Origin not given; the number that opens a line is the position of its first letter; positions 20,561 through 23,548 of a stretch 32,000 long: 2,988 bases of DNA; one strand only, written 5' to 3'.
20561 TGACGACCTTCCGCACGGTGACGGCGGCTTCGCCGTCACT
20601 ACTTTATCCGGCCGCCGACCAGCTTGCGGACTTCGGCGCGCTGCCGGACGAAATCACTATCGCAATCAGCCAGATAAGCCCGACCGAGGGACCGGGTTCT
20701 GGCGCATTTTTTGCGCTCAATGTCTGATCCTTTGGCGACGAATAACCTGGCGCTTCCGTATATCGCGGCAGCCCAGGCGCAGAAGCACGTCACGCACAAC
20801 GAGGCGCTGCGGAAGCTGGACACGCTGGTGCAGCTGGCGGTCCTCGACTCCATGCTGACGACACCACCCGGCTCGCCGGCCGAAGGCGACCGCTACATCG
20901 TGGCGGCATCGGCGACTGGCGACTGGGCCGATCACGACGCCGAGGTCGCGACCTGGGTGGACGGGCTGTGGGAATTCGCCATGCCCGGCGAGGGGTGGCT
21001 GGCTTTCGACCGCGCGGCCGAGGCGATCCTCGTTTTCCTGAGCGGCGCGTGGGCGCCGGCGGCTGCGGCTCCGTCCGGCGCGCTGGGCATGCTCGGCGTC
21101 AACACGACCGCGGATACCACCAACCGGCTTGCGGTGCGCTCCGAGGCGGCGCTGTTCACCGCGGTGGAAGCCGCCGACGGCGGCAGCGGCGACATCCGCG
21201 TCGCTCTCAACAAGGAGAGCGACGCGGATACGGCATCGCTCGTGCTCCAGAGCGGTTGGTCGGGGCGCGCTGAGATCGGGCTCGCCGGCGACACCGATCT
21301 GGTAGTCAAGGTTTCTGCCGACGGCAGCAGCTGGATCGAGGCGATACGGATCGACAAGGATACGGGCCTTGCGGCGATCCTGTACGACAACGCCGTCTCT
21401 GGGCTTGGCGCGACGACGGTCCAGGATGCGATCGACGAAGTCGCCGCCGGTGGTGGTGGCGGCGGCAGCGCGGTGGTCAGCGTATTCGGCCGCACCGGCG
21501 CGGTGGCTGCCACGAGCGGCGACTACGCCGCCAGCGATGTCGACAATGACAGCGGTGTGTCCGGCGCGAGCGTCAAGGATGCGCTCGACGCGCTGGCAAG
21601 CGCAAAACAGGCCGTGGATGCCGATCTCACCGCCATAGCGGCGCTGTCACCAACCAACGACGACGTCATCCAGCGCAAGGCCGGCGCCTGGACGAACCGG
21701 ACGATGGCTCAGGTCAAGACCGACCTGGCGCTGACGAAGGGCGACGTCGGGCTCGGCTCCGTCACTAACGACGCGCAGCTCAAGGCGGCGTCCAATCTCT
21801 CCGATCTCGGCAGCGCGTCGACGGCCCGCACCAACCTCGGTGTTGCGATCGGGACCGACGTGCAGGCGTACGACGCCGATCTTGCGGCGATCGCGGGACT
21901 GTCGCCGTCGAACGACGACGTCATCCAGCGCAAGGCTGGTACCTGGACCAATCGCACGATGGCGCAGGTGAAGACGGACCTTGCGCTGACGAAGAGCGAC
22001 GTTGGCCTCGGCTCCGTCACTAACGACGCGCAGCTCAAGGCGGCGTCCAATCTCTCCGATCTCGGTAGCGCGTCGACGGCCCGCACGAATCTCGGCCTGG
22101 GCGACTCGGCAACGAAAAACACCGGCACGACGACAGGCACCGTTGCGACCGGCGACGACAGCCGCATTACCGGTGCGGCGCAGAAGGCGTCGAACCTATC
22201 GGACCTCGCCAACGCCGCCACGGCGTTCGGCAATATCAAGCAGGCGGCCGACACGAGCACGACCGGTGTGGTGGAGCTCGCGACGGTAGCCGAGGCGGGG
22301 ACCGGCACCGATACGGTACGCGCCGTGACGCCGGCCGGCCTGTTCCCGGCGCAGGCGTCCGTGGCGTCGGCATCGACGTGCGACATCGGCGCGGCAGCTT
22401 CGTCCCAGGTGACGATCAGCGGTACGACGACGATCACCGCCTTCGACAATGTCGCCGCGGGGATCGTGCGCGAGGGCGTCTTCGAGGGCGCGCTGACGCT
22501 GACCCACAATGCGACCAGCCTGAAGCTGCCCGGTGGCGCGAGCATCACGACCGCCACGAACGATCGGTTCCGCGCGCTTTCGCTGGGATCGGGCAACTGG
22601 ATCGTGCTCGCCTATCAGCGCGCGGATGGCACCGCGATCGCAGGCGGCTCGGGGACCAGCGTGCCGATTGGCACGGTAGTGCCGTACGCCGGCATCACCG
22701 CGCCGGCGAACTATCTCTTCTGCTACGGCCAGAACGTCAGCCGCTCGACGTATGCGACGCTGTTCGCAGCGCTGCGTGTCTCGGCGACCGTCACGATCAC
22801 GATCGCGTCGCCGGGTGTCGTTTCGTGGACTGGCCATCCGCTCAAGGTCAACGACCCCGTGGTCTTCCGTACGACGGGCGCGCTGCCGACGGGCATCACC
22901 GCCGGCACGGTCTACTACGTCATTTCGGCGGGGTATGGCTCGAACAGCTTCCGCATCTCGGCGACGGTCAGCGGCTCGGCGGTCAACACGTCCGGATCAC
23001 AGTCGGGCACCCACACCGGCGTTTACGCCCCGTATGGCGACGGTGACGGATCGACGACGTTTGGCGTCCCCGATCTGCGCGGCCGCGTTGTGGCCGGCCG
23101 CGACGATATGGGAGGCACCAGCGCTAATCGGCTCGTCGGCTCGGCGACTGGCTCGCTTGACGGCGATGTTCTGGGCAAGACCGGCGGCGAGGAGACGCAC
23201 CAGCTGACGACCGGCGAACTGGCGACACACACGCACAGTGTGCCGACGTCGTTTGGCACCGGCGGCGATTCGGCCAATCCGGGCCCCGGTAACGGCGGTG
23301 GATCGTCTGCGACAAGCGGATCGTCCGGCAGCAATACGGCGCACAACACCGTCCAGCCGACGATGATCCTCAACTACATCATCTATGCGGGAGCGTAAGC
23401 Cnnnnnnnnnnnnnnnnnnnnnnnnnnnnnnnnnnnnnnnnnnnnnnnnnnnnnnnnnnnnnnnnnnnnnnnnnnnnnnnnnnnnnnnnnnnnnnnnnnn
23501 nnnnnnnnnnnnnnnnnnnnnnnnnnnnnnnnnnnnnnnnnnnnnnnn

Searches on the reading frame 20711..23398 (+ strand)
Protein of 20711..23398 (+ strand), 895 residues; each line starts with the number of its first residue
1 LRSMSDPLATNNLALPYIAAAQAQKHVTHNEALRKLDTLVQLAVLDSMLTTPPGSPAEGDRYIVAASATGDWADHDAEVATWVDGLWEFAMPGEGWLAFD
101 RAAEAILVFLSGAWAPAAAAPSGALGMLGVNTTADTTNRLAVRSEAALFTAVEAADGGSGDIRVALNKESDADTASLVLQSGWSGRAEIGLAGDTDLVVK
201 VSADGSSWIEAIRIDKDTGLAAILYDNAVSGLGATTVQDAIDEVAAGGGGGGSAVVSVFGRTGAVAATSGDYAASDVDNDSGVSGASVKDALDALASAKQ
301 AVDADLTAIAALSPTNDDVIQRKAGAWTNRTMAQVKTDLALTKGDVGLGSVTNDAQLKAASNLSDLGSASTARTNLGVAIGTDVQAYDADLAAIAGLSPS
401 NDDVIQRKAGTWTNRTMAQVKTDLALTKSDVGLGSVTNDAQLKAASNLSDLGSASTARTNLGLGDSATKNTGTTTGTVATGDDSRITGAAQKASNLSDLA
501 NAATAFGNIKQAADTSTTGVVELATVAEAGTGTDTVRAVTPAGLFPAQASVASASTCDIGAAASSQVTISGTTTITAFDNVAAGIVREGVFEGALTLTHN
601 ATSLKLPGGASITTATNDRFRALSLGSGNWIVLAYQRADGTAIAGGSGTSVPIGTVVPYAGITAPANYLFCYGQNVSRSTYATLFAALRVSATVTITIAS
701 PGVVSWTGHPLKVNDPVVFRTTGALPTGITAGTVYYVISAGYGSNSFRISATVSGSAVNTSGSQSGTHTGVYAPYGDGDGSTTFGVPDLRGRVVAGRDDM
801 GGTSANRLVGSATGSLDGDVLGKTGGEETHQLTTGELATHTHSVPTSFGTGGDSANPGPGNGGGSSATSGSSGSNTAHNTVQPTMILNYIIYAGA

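Call 85: search_protein_families(library=pfam, proteins=[window:20711-23398:+], max_evalue=0.0001)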
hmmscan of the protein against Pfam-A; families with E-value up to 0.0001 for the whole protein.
window:20711-23398:+ (895 aa): 2 families
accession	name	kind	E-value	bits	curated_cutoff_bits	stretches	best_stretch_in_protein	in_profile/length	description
PF10983.13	DUF2793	-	4.4e-30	103.8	27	1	29-114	1-86/87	Protein of unknown function (DUF2793)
PF07484.17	Collar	-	6.9e-14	52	24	2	654-688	1-35/57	Phage Tail Collar Domain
